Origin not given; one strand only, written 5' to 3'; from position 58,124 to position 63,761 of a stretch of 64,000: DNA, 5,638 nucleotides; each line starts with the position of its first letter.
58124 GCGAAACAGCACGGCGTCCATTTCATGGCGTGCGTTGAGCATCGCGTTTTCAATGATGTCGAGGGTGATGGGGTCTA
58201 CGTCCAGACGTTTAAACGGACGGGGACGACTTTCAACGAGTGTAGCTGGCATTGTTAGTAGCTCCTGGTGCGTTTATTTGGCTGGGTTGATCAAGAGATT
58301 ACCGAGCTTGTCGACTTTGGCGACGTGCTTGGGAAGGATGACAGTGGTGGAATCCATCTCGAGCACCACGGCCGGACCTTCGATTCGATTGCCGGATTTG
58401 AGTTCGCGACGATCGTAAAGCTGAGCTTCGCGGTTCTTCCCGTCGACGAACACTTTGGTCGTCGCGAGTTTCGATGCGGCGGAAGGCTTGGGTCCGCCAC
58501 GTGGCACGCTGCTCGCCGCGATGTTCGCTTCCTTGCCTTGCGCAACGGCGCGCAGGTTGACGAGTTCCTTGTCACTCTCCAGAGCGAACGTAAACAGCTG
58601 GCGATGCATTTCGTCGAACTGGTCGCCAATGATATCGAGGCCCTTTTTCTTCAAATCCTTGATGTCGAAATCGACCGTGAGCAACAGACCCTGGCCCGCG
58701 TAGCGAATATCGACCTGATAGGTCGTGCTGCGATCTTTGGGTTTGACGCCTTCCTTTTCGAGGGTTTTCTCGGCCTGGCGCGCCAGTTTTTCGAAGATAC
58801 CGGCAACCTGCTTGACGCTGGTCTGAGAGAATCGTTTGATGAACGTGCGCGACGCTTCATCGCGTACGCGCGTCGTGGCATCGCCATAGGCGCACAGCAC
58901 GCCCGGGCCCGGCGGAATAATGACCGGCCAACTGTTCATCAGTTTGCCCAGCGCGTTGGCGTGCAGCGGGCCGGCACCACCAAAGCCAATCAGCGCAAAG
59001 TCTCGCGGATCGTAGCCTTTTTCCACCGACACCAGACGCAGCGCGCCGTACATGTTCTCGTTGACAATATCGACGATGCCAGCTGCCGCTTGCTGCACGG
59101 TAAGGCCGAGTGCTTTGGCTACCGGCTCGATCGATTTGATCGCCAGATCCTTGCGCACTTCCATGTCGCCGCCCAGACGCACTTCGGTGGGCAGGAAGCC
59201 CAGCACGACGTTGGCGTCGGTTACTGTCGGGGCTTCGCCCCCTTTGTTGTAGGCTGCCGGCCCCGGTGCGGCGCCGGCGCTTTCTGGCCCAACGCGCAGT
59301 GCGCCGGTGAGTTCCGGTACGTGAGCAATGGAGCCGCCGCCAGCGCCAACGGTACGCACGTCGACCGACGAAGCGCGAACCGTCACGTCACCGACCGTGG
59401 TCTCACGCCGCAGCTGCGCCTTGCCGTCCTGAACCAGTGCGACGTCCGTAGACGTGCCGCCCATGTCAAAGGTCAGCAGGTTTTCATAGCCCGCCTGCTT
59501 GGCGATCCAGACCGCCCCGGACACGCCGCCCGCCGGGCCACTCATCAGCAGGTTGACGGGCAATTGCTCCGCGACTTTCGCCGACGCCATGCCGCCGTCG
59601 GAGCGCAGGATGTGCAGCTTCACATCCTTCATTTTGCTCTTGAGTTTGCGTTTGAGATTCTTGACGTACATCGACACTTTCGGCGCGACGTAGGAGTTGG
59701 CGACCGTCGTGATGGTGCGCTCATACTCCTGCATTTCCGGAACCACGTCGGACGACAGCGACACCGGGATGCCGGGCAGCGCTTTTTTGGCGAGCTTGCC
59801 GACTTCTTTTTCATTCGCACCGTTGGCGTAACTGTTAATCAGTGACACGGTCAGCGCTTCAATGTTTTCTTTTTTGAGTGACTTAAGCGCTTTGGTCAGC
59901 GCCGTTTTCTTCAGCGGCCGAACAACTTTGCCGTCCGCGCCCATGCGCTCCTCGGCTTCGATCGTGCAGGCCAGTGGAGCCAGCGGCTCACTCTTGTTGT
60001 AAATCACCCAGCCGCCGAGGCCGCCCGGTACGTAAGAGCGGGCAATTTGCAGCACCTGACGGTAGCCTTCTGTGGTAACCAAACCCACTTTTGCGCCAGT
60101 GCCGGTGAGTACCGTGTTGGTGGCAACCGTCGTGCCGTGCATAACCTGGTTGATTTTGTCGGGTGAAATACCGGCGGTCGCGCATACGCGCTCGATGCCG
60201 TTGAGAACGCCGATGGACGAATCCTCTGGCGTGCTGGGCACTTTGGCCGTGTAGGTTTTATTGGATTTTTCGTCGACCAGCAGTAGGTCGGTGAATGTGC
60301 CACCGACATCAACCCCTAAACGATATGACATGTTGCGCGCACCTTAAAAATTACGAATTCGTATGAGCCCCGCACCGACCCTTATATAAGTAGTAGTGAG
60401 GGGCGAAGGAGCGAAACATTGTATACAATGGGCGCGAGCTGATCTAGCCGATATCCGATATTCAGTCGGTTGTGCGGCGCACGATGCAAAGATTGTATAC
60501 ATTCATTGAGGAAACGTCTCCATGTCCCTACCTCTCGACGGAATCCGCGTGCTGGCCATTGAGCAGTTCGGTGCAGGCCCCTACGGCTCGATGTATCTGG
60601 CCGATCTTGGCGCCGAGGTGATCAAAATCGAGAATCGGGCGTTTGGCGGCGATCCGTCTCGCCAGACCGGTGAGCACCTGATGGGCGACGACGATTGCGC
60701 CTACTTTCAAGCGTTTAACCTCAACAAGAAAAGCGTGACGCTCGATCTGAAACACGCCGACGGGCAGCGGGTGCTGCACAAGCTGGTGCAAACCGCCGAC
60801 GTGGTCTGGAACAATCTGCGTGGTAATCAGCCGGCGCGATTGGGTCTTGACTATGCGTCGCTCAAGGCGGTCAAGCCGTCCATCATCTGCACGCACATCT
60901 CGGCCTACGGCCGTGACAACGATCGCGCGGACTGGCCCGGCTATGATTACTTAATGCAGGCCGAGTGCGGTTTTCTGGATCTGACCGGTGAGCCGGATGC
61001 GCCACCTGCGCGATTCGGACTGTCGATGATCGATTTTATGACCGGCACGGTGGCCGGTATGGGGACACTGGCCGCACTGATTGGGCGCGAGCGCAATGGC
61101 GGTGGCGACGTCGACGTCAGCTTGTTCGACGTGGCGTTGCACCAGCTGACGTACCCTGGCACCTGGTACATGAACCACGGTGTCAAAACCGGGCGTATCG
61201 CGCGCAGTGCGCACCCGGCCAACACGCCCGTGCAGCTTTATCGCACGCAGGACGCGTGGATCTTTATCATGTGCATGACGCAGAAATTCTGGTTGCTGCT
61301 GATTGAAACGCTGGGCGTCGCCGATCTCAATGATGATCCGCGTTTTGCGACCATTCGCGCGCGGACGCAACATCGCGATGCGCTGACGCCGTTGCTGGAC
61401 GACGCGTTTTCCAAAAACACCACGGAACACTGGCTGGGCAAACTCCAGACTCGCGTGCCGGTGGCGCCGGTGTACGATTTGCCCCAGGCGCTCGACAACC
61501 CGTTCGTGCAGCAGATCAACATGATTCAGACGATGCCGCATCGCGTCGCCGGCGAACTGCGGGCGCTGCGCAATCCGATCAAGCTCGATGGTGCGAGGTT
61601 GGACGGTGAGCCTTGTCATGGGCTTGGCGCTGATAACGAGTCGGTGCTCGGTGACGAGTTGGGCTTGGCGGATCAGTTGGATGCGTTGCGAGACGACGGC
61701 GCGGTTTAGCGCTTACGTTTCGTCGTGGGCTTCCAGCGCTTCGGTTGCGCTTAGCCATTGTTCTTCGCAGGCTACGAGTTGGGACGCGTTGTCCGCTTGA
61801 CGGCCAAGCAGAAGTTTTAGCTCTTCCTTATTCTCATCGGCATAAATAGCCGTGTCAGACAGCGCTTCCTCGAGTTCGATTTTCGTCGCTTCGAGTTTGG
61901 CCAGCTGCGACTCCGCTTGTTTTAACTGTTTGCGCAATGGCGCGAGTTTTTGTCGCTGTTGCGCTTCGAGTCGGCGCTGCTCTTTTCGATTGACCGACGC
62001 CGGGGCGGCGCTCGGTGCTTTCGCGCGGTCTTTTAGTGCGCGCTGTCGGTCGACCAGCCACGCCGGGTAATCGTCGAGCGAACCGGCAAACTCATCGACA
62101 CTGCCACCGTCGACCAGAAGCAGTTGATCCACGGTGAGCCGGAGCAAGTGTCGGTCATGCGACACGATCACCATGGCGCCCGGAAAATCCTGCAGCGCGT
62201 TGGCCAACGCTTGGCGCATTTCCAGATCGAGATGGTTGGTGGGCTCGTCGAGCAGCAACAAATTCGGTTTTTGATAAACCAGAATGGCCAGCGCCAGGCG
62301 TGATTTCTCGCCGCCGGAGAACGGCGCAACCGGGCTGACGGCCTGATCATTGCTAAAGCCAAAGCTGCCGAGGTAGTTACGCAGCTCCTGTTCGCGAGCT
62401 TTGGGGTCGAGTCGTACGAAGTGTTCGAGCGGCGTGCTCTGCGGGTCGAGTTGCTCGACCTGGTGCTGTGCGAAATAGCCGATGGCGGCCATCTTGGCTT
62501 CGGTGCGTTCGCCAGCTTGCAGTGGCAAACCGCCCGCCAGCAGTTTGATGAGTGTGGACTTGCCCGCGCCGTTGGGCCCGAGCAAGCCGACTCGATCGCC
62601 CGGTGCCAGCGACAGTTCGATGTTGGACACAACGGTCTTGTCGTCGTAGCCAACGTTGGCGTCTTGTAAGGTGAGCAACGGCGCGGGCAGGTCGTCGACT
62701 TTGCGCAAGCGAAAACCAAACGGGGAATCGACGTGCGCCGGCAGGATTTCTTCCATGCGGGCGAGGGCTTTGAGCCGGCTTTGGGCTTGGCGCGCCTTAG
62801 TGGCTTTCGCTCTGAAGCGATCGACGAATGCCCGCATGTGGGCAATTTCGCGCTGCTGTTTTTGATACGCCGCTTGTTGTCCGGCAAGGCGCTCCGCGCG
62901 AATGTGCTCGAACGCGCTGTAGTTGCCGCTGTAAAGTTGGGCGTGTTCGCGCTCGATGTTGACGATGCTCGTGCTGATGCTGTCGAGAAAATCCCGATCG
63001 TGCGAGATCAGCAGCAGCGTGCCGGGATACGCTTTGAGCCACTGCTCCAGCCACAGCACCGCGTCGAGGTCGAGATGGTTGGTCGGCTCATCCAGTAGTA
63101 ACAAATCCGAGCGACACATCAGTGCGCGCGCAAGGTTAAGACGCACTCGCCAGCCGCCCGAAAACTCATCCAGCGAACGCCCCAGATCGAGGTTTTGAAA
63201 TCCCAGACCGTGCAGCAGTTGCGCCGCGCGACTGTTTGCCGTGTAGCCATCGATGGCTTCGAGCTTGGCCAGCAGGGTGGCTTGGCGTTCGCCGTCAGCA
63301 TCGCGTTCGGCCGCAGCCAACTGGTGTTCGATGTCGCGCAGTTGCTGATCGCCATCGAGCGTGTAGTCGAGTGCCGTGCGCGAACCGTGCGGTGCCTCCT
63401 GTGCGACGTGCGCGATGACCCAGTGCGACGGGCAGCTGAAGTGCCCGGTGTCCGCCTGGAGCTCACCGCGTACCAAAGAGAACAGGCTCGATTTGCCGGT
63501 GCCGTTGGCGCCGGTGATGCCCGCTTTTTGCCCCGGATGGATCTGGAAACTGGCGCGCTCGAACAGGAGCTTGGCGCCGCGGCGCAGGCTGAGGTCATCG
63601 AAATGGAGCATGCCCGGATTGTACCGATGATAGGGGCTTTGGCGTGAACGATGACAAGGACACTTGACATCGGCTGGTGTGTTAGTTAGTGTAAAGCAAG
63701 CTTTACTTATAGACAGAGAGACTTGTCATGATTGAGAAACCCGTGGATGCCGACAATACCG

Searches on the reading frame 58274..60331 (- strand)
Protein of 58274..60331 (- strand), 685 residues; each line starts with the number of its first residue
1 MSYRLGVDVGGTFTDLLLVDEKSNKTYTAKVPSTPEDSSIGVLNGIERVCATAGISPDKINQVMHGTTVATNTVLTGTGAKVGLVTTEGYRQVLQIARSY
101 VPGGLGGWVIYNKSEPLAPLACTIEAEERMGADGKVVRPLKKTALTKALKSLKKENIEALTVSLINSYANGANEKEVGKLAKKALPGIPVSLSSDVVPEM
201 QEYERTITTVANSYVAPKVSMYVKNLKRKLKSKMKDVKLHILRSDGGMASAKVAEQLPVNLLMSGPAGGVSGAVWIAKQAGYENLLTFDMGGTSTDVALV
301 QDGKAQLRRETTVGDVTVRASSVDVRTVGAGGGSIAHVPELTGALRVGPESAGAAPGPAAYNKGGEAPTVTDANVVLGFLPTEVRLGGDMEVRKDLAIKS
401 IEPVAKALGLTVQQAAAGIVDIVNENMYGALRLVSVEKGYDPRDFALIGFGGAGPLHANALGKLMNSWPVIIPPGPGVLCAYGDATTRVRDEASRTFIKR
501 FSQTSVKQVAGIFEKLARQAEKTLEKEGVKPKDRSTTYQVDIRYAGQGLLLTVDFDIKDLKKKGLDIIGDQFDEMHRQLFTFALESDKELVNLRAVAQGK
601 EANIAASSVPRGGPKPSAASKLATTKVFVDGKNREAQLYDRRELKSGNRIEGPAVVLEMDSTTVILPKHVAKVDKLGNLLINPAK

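Call 12: search_protein_families(library=pfam, proteins=[window:58274-60331:-], max_evalue=0.05)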
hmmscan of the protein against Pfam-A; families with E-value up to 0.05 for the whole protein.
window:58274-60331:- (685 aa): 6 families
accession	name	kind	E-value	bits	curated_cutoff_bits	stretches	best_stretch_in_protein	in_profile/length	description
PF01968.24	Hydantoinase_A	-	1.4e-90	304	22.9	1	205-492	1-290/291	Hydantoinase/oxoprolinase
PF05378.19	Hydant_A_N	-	2.9e-48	164.4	25.2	1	4-184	1-175/176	Hydantoinase/oxoprolinase N-terminal region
PF19278.4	Hydant_A_C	-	5.8e-18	65.4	21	1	504-670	9-178/193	Hydantoinase/oxoprolinase C-terminal domain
PF13941.12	MutL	-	1.4e-05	24.5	27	1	258-312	217-273/450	MutL protein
PF01869.26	BcrAD_BadFG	-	3.6e-05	23.9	31.5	1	5-68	1-70/271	BadF/BadG/BcrA/BcrD ATPase family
PF00480.26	ROK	-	0.0064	16.5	22.9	0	5-57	2-54/294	ROK family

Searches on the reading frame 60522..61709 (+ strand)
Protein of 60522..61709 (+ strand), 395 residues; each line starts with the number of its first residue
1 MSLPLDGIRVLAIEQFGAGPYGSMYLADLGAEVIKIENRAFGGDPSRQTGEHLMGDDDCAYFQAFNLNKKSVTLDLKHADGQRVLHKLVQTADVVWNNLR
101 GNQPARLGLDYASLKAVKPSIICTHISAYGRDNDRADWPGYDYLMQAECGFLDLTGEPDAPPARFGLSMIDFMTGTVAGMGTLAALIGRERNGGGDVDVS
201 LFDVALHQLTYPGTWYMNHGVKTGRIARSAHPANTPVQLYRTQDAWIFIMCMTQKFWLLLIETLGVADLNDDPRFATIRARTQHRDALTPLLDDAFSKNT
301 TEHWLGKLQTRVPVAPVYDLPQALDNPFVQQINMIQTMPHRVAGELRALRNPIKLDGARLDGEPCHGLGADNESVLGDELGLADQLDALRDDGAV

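Call 12: search_protein_families(library=pfam, proteins=[window:60522-61709:+], max_evalue=0.05)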
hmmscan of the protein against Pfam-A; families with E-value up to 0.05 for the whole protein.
window:60522-61709:+ (395 aa): 1 family
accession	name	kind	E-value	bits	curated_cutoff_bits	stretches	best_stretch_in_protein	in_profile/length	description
PF02515.22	CoA_transf_3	-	1.8e-108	363.4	23.3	1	5-360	1-353/366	CoA-transferase family III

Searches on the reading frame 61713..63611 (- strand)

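Call 12: search_protein_families(library=pfam, proteins=[window:61713-63611:-], max_evalue=0.05)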
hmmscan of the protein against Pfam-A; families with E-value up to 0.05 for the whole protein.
window:61713-63611:- (632 aa): 19 families
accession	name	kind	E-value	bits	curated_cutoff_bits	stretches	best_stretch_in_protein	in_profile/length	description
PF00005.33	ABC_tran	-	2.8e-50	170.9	25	2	329-459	2-137/137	ABC transporter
PF12848.13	ABC_tran_Xtn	-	6.7e-28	97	25.9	1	218-293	2-77/85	ABC transporter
PF13304.12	AAA_21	-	1.4e-13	52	27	2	417-486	225-299/304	AAA domain, putative AbiEii toxin, Type IV TA system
PF02463.25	SMC_N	-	1e-10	41.9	40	1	404-492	117-204/220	RecF/RecN/SMC N terminal domain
PF13555.12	AAA_29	-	1.3e-06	28.5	27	0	339-355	23-39/61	P-loop containing region of AAA domain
PF13476.12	AAA_23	-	2.3e-05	25.6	27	0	343-362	24-43/201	AAA domain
PF03193.22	RsgA_GTPase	-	2.3e-05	24.8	30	1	327-368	96-136/174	RsgA GTPase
PF16326.10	ABC_tran_CTD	-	2.6e-05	24.8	32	1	560-620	7-65/69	ABC transporter C-terminal domain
PF03308.22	MeaB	-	0.00063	19.3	23.1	0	331-362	26-57/273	Methylmalonyl Co-A mutase-associated GTPase MeaB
PF13401.12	AAA_22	-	0.00077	20.2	27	0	32-99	10-55/130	AAA domain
PF01926.29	MMR_HSR1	-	0.00091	19.8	21.9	0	340-361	1-22/113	50S ribosome-binding GTPase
PF00004.35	AAA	-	0.0011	19.9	21.2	0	343-362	3-22/131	ATPase family associated with various cellular activities (AAA)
PF13191.12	AAA_16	-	0.0025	18.8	32.6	0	32-133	29-120/167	AAA ATPase domain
PF00006.31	ATP-synt_ab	-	0.0054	16.8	29.5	0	24-47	11-34/213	ATP synthase alpha/beta family, nucleotide-binding domain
PF13521.12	AAA_28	-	0.018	15.7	27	0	341-360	2-21/164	AAA domain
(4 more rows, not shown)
